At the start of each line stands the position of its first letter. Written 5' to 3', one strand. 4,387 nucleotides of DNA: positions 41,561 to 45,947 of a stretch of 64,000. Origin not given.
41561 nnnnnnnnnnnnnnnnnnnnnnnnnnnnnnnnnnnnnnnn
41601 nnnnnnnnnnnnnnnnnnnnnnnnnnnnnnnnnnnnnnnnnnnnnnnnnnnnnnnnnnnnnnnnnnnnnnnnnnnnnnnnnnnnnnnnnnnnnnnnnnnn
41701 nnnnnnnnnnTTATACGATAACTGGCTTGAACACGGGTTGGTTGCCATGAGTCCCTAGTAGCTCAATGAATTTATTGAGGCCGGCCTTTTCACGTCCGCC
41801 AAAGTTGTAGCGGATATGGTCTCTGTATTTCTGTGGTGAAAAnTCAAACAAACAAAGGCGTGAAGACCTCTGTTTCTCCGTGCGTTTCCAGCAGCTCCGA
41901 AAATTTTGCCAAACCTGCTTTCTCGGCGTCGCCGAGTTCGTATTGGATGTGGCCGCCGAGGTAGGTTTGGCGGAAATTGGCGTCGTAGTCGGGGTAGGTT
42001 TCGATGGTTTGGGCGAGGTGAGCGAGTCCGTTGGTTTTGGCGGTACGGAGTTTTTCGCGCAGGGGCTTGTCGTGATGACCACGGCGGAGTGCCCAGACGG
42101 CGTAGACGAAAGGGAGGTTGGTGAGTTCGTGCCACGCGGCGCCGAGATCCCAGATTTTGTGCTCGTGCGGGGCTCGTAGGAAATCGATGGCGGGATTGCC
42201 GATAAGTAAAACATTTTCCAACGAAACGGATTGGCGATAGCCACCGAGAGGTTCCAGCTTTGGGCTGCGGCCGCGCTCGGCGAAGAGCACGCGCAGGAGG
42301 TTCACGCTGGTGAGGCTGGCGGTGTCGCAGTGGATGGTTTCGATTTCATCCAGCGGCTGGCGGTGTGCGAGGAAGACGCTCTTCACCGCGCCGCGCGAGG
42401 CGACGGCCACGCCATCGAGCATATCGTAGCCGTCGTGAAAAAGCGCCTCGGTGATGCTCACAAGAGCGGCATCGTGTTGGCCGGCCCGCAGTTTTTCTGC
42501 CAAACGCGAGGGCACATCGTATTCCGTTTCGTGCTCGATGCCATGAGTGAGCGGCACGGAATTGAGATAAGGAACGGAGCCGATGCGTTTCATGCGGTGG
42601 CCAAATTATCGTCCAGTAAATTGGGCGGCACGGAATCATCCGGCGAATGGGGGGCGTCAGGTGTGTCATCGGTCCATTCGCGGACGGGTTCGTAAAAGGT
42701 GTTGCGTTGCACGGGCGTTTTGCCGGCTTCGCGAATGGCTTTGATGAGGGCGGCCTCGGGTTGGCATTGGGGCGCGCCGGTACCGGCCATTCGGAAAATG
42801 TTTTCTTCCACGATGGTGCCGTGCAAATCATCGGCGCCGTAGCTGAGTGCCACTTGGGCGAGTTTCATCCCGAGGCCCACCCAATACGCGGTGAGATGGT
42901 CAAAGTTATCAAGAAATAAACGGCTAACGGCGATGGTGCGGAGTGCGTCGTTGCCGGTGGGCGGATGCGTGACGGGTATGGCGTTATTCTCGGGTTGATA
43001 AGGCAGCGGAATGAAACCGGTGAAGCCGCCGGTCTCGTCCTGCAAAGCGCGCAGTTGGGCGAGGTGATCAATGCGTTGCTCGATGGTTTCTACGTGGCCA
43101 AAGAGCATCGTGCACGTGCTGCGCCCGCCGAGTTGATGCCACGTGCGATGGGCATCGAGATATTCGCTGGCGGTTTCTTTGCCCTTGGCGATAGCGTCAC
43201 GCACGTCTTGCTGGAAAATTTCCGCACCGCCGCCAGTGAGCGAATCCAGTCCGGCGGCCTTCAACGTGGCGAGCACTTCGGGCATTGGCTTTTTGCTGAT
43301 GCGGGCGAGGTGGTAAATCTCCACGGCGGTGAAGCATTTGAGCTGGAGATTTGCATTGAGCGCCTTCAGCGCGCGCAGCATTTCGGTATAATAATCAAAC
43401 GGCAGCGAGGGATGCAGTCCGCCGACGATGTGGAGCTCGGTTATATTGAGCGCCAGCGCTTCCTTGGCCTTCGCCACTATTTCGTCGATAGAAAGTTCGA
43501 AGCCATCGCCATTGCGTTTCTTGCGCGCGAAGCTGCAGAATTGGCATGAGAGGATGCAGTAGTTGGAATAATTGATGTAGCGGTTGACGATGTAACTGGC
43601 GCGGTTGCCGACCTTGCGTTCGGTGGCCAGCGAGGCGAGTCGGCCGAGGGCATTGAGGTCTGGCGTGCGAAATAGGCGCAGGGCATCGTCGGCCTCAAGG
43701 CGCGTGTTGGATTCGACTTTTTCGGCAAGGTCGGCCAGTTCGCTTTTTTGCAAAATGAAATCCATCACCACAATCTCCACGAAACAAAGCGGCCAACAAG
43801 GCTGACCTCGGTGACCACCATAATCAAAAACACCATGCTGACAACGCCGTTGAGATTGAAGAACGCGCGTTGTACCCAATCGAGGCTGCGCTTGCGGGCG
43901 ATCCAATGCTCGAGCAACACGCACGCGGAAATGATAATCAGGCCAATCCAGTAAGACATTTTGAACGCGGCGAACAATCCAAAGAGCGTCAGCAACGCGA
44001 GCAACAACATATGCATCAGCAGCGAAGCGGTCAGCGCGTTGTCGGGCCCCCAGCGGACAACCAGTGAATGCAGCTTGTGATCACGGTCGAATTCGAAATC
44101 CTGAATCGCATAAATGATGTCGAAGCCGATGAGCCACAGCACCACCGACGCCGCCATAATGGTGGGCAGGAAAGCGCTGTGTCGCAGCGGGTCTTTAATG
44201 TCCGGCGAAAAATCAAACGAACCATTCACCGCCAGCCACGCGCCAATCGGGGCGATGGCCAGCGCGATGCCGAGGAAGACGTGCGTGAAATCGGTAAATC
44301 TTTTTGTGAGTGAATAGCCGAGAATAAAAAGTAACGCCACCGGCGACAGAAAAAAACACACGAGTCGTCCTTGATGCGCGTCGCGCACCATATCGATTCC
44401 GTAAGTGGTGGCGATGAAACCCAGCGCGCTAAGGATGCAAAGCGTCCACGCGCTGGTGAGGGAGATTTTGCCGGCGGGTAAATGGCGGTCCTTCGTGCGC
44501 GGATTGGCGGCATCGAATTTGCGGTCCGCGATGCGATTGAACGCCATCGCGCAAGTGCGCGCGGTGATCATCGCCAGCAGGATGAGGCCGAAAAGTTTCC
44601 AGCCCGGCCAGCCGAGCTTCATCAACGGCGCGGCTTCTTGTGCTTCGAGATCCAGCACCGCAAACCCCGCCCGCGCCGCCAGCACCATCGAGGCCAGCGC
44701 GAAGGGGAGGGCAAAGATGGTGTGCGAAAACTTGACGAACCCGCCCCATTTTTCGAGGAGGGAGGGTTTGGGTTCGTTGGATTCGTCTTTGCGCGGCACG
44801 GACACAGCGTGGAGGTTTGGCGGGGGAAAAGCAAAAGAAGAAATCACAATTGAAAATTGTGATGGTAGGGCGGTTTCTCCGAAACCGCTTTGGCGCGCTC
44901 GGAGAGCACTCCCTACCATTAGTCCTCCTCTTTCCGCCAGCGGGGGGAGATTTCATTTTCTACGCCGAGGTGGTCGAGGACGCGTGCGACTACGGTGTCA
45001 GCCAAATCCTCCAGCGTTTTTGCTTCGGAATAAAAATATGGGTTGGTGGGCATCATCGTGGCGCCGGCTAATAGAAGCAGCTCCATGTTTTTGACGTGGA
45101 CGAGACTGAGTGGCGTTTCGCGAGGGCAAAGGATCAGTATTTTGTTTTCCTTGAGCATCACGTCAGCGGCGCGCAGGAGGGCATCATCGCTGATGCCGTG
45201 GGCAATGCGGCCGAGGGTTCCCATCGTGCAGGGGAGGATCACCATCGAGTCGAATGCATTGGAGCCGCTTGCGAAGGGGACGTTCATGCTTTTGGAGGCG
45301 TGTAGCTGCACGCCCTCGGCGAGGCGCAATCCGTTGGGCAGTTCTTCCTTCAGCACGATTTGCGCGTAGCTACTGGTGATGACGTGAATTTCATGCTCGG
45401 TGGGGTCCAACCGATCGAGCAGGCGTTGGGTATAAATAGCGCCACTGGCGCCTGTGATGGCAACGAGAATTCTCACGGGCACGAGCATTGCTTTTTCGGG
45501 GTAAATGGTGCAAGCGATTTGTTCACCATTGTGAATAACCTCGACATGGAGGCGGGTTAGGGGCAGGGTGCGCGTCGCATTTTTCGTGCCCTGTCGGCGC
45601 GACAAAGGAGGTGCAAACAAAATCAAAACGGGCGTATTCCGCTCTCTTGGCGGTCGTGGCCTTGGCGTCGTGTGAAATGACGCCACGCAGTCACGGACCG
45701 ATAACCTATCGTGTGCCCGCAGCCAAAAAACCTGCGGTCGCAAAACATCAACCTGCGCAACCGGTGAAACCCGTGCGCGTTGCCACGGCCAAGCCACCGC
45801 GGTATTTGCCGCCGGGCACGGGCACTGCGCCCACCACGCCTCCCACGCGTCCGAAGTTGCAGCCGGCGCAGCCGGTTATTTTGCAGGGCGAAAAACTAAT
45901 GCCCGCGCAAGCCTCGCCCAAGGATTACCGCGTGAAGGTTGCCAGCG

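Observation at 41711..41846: Tandem duplicate of the mqnA 3' end marks the edge of the insert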

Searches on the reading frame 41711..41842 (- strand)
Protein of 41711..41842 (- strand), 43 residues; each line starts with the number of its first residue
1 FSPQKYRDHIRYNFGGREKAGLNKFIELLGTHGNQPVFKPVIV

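Call 5: search_protein_families(library=pfam, proteins=[window:41711-41842:-], max_evalue=0.01)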
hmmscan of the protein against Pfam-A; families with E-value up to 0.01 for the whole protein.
window:41711-41842:- (43 aa): 0 families

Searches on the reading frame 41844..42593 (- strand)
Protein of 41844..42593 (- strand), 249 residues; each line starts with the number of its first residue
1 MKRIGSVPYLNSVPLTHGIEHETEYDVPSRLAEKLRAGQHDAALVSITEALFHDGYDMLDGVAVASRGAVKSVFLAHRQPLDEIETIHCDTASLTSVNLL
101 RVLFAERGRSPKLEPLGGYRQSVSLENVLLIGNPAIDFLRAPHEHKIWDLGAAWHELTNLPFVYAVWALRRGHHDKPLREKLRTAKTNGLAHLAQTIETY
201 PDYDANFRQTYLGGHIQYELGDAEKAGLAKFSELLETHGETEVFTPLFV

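Call 5: search_protein_families(library=pfam, proteins=[window:41844-42593:-], max_evalue=0.01)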
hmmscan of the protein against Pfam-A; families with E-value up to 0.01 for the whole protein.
window:41844-42593:- (249 aa): 1 family
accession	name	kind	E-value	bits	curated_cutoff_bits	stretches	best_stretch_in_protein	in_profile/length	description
PF02621.19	VitK2_biosynth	-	3.2e-42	145.2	26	1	3-235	2-250/252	Menaquinone biosynthesis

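Call 6: find_encoding_contigs(protein=window:41844-42593:-, flank=10000, max_places=6)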
Protein window:41844-42593:- (249 aa): 3 contigs read that carry it; 3 places shown.
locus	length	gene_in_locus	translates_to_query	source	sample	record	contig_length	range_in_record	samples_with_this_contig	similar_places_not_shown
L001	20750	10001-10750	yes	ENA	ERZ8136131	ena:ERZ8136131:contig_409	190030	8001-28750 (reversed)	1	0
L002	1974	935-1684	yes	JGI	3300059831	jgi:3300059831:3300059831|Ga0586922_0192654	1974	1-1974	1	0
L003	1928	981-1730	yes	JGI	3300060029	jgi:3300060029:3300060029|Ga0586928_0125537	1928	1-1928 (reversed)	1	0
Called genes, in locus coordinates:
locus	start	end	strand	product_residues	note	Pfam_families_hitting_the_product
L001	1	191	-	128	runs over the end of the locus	-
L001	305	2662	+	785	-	-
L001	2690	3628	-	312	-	PF01066:CDP-OH_P_transf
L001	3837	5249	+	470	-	PF00890:FAD_binding_2 (weak), PF01134:GIDA (faint), PF01266:DAO (faint), PF07992:Pyr_redox_2, PF12831:FAD_oxidored (weak), PF13738:Pyr_redox_3 (weak), PF00070:Pyr_redox, PF02852:Pyr_redox_dim, +3 more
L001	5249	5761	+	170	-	-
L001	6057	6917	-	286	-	PF01520:Amidase_3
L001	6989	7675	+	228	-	PF02441:Flavoprotein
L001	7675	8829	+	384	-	PF01040:UbiA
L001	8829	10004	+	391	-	PF04055:Radical_SAM, PF19288:CofH_C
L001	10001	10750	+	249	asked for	PF02621:VitK2_biosynth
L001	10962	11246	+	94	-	-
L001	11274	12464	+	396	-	-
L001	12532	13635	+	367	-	PF04055:Radical_SAM, PF19288:CofH_C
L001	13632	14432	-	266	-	-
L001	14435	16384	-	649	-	PF02784:Orn_Arg_deC_N, PF17810:Arg_decarb_HB, PF17944:Arg_decarbox_C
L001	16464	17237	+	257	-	PF01784:DUF34_NIF3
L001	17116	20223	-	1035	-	PF09586:YfhO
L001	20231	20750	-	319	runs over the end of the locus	PF00535:Glycos_transf_2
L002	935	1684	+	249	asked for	PF02621:VitK2_biosynth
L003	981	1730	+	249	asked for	PF02621:VitK2_biosynth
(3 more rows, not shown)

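Call 14: find_related_loci(query=window:41844-42593:-, collection=genome_contigs, flank=7000)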
Query window:41844-42593:- (249 aa) in genome_contigs; peptide patterns used: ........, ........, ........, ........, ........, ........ (x = any residue, [..] = any of these).
30 stretches matched a pattern; 11 encode a relative of the query (tblastn E <= 1e-3); 10 distinct loci.
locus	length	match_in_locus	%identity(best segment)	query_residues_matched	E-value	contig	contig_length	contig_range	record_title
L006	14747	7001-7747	96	1-249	1e-162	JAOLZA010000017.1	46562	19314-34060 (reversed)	Verrucomicrobia bacterium isolate AH-558-L06 AH-558-L06_NODE_17, whole genome shotgun sequence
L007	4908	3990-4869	94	1-249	9e-164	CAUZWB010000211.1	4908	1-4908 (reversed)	MAG: Verrucomicrobiae bacterium isolate CBN3_323.7 genome assembly, contig: Ga0302135_10011736, whole genome shotgun seq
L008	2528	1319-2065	91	1-249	5e-164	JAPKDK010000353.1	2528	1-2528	MAG: Verrucomicrobiota bacterium isolate ANT-88 NODE_42625_length_2528_cov_8.482410, whole genome shotgun sequence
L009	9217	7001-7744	90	2-249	1e-153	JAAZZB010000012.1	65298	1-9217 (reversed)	MAG: Verrucomicrobiia bacterium isolate bin84o c_000001703866, whole genome shotgun sequence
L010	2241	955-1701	88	1-249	6e-159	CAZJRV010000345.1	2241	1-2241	MAG TPA_asm: uncultured Verrucomicrobiota bacterium isolate SRP077602_co9_110 genome assembly, contig: NODE_99989_length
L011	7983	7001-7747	69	1-249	5e-117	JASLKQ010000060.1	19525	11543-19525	MAG: Verrucomicrobiota bacterium isolate ETNP1_MAG_4 NODE_60_length_19525_cov_4.607158, whole genome shotgun sequence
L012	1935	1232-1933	73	1-234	1e-120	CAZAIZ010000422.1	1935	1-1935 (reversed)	MAG TPA_asm: uncultured Pedosphaera sp. isolate SRP260945_co1_342 genome assembly, contig: NODE_149452_length_1935_cov_2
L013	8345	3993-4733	63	3-249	6e-99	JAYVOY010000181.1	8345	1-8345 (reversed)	MAG: Verrucomicrobiota bacterium isolate GL72_DN_metabat_113 GL72_DN_metabat_113_180, whole genome shotgun sequence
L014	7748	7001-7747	98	1-249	1e-166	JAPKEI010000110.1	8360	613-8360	MAG: Verrucomicrobiota bacterium isolate ANT-112 NODE_4227_length_8360_cov_10.130644, whole genome shotgun sequence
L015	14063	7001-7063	67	75-95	3e-4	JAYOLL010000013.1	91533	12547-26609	MAG: Rhodospirillales bacterium isolate 139571_S172_metabat_bins_sspec.tsv.033 NODE_148_length_91533_cov_11.949179, whol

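Call 34: search_protein_families(library=ncbifam, proteins=[window:41844-42593:-], max_evalue=0.1)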
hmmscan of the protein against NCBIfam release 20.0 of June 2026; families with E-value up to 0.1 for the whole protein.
window:41844-42593:- (249 aa): 0 families

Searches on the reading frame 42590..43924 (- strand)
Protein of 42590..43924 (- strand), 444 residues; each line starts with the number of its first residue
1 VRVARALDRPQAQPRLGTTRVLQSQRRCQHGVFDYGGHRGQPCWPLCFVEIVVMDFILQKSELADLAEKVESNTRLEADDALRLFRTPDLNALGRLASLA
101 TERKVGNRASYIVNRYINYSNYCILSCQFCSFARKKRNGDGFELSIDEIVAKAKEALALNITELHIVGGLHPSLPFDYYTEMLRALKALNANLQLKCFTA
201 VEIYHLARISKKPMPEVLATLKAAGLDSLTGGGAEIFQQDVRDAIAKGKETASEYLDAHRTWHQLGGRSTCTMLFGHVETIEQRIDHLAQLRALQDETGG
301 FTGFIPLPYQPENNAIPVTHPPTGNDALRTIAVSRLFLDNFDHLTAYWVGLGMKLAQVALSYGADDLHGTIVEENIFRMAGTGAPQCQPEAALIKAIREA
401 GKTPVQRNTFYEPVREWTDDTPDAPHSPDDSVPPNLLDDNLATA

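Call 5: search_protein_families(library=pfam, proteins=[window:42590-43924:-], max_evalue=0.01)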
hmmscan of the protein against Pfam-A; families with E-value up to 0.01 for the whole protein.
window:42590-43924:- (444 aa): 2 families
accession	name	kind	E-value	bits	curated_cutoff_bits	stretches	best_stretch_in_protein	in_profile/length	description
PF04055.27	Radical_SAM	-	1.2e-20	74.8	29.5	1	117-289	1-164/166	Radical SAM superfamily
PF19288.4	CofH_C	-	1.2e-17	64.3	27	1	300-413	3-118/125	CofH/MqnC C-terminal region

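Call 34: search_protein_families(library=ncbifam, proteins=[window:42590-43765:-], max_evalue=0.1)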
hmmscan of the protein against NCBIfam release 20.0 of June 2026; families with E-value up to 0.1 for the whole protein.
window:42590-43765:- (391 aa): 25 families
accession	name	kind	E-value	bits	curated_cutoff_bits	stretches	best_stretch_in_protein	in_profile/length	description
TIGR03700.1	mena_SCO4494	equivalog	5.4e-137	456.4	434.55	1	14-361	2-351/351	aminofutalosine synthase MqnE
TIGR03699.1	menaquin_MqnC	equivalog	4e-114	381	428.1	1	22-360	2-341/342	cyclic dehypoxanthinyl futalosine synthase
TIGR00423.1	TIGR00423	subfamily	8.7e-107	356.9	260.25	1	57-359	2-308/310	CofH family radical SAM protein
NF006276.0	PRK08444.1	equivalog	5.6e-101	338.1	560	1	12-364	2-353/353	aminofutalosine synthase MqnE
NF005609.0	PRK07360.1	equivalog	8.4e-95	317.7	426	1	7-363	5-370/374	7,8-didemethyl-8-hydroxy-5-deazariboflavin synthase subunit CofH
TIGR03551.1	F420_cofH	equivalog_domain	1e-94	317.2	374.1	1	25-361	3-345/345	5-amino-6-(D-ribitylamino)uracil--L-tyrosine 4-hydroxyphenyl transferase CofH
NF006277.0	PRK08445.1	equivalog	1.2e-86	290.7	576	1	21-361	2-345/348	dehypoxanthine futalosine cyclase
NF006687.0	PRK09234.1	equivalog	3e-85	287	1018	1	7-363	476-839/849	bifunctional FO biosynthesis protein CofGH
NF004580.0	PRK05926.1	equivalog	2e-72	244.4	583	1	6-354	11-365/370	hypothetical protein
TIGR03957.1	rSAM_HmdB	equivalog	1.9e-10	40.4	320.9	1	24-350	2-314/317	5,10-methenyltetrahydromethanopterin hydrogenase cofactor biosynthesis protein HmdB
TIGR03550.1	F420_cofG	equivalog_domain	1.2e-08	34.6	213.35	2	58-132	2-76/322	7,8-didemethyl-8-hydroxy-5-deazariboflavin synthase CofG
NF004884.0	PRK06245.1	equivalog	8.3e-08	31.5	209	1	51-130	6-83/340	7,8-didemethyl-8-hydroxy-5-deazariboflavin synthase subunit CofG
TIGR03910.1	pyrrolys_PylB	equivalog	2e-07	30.2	348.2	1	7-284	2-267/347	methylornithine synthase PylB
TIGR02351.2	thiH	equivalog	3.8e-07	29.5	380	1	22-144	34-157/364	2-iminoacetate synthase ThiH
TIGR00433.2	bioB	equivalog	3.2e-06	26.6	225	1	23-143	3-125/307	biotin synthase BioB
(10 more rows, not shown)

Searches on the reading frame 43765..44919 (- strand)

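Call 5: search_protein_families(library=pfam, proteins=[window:43765-44919:-], max_evalue=0.01)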
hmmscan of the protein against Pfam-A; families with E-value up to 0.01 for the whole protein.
window:43765-44919:- (384 aa): 1 family
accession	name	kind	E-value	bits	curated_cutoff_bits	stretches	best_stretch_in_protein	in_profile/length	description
PF01040.23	UbiA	-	2.7e-44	151.8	34.2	1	102-357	14-248/250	UbiA prenyltransferase family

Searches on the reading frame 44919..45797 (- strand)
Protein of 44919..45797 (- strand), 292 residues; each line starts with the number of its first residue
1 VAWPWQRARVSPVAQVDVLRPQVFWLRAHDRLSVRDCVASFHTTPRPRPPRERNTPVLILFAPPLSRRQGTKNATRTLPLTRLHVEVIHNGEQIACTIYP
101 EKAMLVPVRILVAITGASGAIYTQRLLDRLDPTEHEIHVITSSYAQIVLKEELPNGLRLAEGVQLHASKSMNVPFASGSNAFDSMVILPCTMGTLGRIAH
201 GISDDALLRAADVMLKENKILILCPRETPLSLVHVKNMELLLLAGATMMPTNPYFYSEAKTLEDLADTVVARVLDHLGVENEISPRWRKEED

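Call 5: search_protein_families(library=pfam, proteins=[window:44919-45797:-], max_evalue=0.01)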
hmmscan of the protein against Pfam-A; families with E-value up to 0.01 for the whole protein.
window:44919-45797:- (292 aa): 1 family
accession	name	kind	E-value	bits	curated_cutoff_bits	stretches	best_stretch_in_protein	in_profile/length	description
PF02441.25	Flavoprotein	-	2.4e-41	141.5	22.7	1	109-277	2-162/162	Flavoprotein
